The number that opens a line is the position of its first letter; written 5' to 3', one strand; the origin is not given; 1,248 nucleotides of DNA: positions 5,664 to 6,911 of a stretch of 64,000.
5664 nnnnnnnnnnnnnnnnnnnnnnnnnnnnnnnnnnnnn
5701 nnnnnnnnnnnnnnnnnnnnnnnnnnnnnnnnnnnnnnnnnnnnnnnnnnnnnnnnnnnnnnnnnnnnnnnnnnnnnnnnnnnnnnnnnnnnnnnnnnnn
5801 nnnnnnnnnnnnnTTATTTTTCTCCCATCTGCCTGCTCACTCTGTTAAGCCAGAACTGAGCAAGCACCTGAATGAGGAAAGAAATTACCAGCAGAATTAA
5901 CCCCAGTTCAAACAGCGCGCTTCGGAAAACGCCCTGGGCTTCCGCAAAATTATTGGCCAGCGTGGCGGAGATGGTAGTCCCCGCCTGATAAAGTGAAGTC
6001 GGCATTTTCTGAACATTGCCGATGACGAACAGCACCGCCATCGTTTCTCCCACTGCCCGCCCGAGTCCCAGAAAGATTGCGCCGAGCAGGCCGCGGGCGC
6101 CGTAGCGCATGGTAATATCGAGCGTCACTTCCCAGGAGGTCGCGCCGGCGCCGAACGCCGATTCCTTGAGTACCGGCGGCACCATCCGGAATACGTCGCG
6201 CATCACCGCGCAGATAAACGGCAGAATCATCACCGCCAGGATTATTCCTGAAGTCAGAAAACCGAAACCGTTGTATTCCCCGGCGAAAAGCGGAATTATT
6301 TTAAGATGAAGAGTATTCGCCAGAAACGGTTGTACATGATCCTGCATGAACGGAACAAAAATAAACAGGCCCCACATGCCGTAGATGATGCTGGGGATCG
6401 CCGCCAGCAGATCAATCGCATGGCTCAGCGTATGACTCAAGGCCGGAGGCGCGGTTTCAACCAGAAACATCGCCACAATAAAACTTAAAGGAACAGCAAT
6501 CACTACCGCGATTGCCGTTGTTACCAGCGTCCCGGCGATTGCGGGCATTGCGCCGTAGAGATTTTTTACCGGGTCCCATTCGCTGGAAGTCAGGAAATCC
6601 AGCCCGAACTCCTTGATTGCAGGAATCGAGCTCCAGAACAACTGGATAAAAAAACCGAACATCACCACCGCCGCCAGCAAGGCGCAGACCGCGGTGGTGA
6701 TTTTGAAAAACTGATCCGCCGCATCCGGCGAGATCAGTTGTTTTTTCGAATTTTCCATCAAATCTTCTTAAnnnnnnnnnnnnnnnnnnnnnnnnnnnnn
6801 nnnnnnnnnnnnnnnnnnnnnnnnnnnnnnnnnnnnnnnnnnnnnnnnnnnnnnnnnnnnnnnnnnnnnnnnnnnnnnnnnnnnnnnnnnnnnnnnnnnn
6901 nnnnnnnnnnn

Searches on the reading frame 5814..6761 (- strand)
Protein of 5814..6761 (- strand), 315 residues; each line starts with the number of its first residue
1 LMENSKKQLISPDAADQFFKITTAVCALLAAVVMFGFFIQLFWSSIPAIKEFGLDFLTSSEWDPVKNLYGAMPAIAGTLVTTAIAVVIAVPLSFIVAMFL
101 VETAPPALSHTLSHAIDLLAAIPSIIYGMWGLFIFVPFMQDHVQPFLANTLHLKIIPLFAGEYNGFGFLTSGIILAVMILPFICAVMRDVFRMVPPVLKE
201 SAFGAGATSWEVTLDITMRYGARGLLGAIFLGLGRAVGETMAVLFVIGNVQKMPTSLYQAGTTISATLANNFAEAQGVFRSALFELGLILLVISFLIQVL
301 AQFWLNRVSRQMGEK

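Call 93: search_protein_families(library=pfam, proteins=[window:5814-6761:-], max_evalue=0.0001)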
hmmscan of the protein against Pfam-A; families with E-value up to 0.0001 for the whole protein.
window:5814-6761:- (315 aa): 1 family
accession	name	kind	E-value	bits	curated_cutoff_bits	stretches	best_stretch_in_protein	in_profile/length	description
PF00528.27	BPD_transp_1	-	7.4e-08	32.8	26.4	1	90-307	2-181/184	Binding-protein-dependent transport system inner membrane component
